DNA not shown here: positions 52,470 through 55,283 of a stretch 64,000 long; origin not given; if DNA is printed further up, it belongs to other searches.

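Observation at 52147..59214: Island of giant paralogous Cys-rich secreted proteins between rsmH and a tRNA cluster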

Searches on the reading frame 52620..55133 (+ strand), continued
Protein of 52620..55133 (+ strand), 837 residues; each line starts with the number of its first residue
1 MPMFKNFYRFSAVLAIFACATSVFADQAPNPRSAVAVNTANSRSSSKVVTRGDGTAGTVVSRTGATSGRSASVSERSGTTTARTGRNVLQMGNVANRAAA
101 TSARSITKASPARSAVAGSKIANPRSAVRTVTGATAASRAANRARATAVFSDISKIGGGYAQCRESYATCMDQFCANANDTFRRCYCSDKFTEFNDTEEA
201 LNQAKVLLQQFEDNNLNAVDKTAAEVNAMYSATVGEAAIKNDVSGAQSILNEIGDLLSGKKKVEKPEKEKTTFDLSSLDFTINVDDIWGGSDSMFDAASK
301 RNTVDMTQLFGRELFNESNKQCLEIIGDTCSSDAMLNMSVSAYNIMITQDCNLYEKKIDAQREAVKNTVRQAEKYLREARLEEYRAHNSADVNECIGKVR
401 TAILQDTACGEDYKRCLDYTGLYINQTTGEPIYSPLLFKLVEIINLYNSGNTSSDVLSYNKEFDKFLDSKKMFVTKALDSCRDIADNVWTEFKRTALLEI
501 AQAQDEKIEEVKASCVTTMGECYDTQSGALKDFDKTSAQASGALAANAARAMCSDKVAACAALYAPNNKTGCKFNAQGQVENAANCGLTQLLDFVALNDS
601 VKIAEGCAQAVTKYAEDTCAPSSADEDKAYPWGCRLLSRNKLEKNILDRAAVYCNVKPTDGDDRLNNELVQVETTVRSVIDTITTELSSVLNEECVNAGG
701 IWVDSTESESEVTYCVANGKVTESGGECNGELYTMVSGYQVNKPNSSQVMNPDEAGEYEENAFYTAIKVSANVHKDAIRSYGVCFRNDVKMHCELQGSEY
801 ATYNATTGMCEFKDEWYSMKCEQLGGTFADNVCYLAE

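Call 42: fold_search(model_id=the predicted structure, library=pdb)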
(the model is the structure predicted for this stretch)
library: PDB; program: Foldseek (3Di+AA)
matches with E <= 10: 57; with E <= 0.001: 0
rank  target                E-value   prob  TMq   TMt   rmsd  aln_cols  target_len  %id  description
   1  7sqc_W0               3.3e-01  0.09  0.08  0.06  66.2       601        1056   12  Ciliary C1 central pair apparatus isolated from Chlamydomonas reinhardtii (released 2022-04-13)
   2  2nwl_A                1.7e+00  0.04  0.06  0.11  26.6       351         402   11  Crystal structure of GltPh in complex with L-Asp (released 2007-02-27)
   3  2nwl_B                2.2e+00  0.04  0.07  0.12  25.3       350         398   12  Crystal structure of GltPh in complex with L-Asp (released 2007-02-27)
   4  7sqc_W1               2.2e+00  0.02  0.08  0.07  61.6       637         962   11  Ciliary C1 central pair apparatus isolated from Chlamydomonas reinhardtii (released 2022-04-13)
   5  2nwl_C                2.3e+00  0.03  0.06  0.11  27.6       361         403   11  Crystal structure of GltPh in complex with L-Asp (released 2007-02-27)
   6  5ca8                  3.4e+00  0.13  0.13  0.17  13.0       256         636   15  Structures of the yeast dynamin-like GTPase Sey1p in complex with GDP (released 2015-09-16)
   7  9ckz_B                3.4e+00  0.02  0.08  0.10  27.0       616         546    9  Cryo-EM structure of human XPR1 in apo state (released 2025-06-18)
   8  7sqc_R0               3.4e+00  0.02  0.06  0.04  23.0       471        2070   10  Ciliary C1 central pair apparatus isolated from Chlamydomonas reinhardtii (released 2022-04-13)
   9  8x82_A                3.8e+00  0.03  0.07  0.13  30.8       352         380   10  The cryo-EM structure of insect gustatory receptor Gr43a I418A from Drosophila melanogaster (released 2024-02-07)
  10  8iyj_D2               4.3e+00  0.06  0.10  0.17  37.4       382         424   12  Cryo-EM structure of the 48-nm repeat doublet microtubule from mouse sperm (released 2023-07-05)
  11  3qml_D                4.3e+00  0.02  0.05  0.11  18.3       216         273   10  The structural analysis of Sil1-Bip complex reveals the mechanism for Sil1 to function as a novel nucleotide exchange  (released 2011-06-29)
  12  7bii_B                4.3e+00  0.02  0.06  0.04  27.1       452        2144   10  Crystal structure of Nematocida HUWE1 (released 2021-07-28)
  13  8to0_j                4.7e+00  0.04  0.09  0.18  36.6       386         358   13  48-nm repeating structure of doublets from mouse sperm flagella (released 2023-11-01)
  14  9n6z_ST               4.7e+00  0.02  0.07  0.10  32.1       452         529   13  SSU processome maturation and disassembly, State D (released 2025-11-05)
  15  6wc3_A                4.9e+00  0.02  0.09  0.11  21.8       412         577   14  Crystal structure of the SNARE Sec20 bound to Dsl1 complex subunit Tip20 (released 2020-05-27)
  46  3wyf_C                8.7e+00  0.02  0.10  0.08  25.6       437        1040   10  Crystal structure of Xpo1p-Yrb2p-Gsp1p-GTP complex (released 2014-11-12)
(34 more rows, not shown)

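Call 47: search_protein_families(library=pfam, proteins=[P0310, P0313, P0369, P0372, P0379, P0380, P0383, P0298], max_evalue=0.01)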
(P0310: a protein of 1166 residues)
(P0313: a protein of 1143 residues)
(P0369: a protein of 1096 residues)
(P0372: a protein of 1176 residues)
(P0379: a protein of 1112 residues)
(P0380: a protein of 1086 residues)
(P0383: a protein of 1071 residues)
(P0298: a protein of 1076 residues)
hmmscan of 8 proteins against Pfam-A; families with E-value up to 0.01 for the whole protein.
P0310 (1166 aa): 1 family
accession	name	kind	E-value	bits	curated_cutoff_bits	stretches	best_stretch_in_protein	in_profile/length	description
PF24634.1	DUF7631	-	0.00025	21.9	27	0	827-841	3-17/50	Domain of unknown function (DUF7631)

P0313 (1143 aa): 0 families

P0369 (1096 aa): 0 families

P0372 (1176 aa): 0 families

P0379 (1112 aa): 0 families

P0380 (1086 aa): 0 families

P0383 (1071 aa): 0 families

P0298 (1076 aa): 0 families
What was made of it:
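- Tried and rejected: None was found (call 47).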

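Call 58: fold_search(model_id=the predicted structure, library=viral)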
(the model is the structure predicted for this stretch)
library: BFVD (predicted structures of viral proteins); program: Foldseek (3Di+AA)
matches with E <= 10: 61; with E <= 0.001: 0
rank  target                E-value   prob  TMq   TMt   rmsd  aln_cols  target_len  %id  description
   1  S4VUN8                3.4e-01  0.08  0.08  0.10  47.8       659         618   16  SMC N incomplete domain containing protein [Pandoravirus salinus]
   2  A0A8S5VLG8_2          4.3e-01  0.07  0.09  0.09  45.6       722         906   12  (no name in the UniProt tables at hand)
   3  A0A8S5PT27            4.9e-01  0.04  0.07  0.05  60.8       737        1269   12  Chromosome segregation ATPase [Siphoviridae sp. ct96x5]
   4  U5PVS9                6.7e-01  0.04  0.07  0.07  41.3       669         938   12  Structural protein [Acinetobacter phage Petty]
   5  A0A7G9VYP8            9.9e-01  0.03  0.07  0.06  33.2       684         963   11  Putative internal virion protein B [Acinetobacter phage Aristophanes]
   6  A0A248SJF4            1.0e+00  0.03  0.07  0.06  36.4       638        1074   11  (no name in the UniProt tables at hand)
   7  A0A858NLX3            1.1e+00  0.16  0.11  0.22  20.3       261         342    9  (no name in the UniProt tables at hand)
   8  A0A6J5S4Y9            1.1e+00  0.04  0.08  0.08  36.8       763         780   11  Uncharacterized protein [uncultured Caudovirales phage]
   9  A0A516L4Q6            1.1e+00  0.04  0.07  0.09  32.1       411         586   12  (no name in the UniProt tables at hand)
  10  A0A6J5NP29            1.2e+00  0.05  0.06  0.07  34.6       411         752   12  Uncharacterized protein [uncultured Caudovirales phage]
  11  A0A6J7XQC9            1.4e+00  0.04  0.08  0.10  31.1       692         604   13  Uncharacterized protein [uncultured Caudovirales phage]
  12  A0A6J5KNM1            1.6e+00  0.08  0.07  0.09  35.2       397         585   12  Intramolecular chaperone auto-processing domain containing protein [uncultured Caudovirales phage]
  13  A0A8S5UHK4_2          1.7e+00  0.04  0.09  0.08  38.3       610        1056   13  Trimeric coiled-coil viral fiber [Siphoviridae sp. ctZd434]
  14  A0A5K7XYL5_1          1.8e+00  0.03  0.08  0.07  35.7       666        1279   11  CP2475L p220 homolog protein [Abalone asfa-like virus]
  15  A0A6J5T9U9            1.9e+00  0.02  0.07  0.06  39.5       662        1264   10  Uncharacterized protein [uncultured Caudovirales phage]
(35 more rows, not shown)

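Call 59: list_cluster_members(proteins=[P0372, P0379, P0385, P0388, P0310, P0313, P0365, P0337, P0298, P0273])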
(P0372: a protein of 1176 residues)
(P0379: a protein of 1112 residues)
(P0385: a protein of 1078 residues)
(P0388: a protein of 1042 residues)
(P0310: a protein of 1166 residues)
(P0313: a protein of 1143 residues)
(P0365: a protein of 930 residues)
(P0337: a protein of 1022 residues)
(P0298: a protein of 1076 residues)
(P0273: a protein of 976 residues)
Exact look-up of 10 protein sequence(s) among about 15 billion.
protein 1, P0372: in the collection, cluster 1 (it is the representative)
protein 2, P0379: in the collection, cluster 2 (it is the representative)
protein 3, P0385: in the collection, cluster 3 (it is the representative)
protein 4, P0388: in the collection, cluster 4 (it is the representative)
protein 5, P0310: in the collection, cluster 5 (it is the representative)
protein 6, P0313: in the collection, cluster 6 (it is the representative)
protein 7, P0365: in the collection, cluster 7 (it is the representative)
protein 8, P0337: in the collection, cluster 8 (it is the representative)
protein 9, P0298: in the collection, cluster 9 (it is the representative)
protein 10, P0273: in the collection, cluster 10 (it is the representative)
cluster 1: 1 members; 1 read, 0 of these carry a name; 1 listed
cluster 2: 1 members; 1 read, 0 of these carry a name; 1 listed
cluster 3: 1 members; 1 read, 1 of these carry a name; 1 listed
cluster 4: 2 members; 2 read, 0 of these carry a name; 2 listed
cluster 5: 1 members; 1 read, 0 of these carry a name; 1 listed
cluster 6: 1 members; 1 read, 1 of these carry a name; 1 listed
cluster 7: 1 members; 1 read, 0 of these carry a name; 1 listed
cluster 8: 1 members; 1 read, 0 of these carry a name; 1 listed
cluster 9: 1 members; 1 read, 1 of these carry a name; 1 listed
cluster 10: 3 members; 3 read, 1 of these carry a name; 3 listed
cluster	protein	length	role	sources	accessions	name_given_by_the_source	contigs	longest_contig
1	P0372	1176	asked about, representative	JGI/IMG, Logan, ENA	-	-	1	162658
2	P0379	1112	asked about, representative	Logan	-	-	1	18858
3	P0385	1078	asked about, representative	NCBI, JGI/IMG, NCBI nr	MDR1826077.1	MAG: hypothetical protein LBQ49_00105 [Rickettsiales bacterium] | hypothetical protein | hypothetical protein [Rickettsiales bacterium]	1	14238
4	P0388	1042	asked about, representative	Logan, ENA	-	-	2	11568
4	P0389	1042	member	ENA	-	-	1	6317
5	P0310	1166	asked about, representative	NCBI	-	-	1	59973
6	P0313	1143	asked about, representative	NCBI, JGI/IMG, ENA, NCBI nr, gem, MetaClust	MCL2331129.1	MAG: hypothetical protein FWC61_01125 [Proteobacteria bacterium] | hypothetical protein [Pseudomonadota bacterium] | \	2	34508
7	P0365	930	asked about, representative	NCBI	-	-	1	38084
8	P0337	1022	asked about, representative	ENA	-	-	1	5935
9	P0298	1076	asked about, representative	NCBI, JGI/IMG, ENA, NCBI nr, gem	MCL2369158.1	MAG: hypothetical protein FWC83_00605 [Alphaproteobacteria bacterium] | hypothetical protein [Alphaproteobacteria bacterium]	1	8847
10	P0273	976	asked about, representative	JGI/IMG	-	-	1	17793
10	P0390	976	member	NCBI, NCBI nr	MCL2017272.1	MAG: hypothetical protein FWG80_00655 [Alphaproteobacteria bacterium] | hypothetical protein [Alphaproteobacteria bacterium]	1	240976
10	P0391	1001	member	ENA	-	-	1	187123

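Call 60: find_encoding_contigs(protein=P0372, flank=10000, max_places=1)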
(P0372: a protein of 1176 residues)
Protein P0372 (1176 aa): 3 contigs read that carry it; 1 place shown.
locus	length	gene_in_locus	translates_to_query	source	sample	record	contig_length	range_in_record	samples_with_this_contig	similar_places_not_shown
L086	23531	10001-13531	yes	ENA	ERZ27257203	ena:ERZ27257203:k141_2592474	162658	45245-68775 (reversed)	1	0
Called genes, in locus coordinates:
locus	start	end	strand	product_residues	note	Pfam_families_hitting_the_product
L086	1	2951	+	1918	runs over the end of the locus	PF11974:bMG3, PF01835:MG2, PF17962:bMG6, PF07703:A2M_BRD, PF00207:A2M, PF17973:bMG10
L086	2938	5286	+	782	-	PF00912:Transgly, PF00905:Transpeptidase, PF06832:BiPBP_C (weak)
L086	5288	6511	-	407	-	-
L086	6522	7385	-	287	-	-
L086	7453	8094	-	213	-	-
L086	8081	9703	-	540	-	PF17251:Pom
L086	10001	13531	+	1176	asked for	-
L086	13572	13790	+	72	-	-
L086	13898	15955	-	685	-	PF23569:NBD_SMAX1 (weak), PF00004:AAA, PF17871:AAA_lid_9, PF00004:AAA, PF00158:Sigma54_activat (weak), PF07724:AAA_2, PF07728:AAA_5, PF10431:ClpB_D2-small, +7 more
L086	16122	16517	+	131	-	PF00830:Ribosomal_L28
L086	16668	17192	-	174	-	PF01195:Pept_tRNA_hydro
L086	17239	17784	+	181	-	-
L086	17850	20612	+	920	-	PF02739:5_3_exonuc_N, PF01367:5_3_exonuc, PF01612:DNA_pol_A_exo1, PF00476:DNA_pol_A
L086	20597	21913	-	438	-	PF19425:Csd3_N2, PF01551:Peptidase_M23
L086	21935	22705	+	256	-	PF02384:N6_Mtase (weak), PF05175:MTS, PF06325:PrmA, PF13847:Methyltransf_31, PF08241:Methyltransf_11 (weak), PF08242:Methyltransf_12 (weak), PF13649:Methyltransf_25, PF01170:UPF0020 (weak), +2 more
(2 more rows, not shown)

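Call 81: search_protein_families(library=phrogs, proteins=[window:52620-55133:+], max_evalue=0.01)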
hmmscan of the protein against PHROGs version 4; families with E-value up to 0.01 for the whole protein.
window:52620-55133:+ (837 aa): 1 family
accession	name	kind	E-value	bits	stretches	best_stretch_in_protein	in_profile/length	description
phrog_17106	-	unknown function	0.00041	21.1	1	355-471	89-185/229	-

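Call 82: search_protein_families(library=padloc, proteins=[window:52620-55133:+], max_evalue=0.01)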
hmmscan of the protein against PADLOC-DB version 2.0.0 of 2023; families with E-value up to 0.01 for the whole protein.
window:52620-55133:+ (837 aa): 0 families
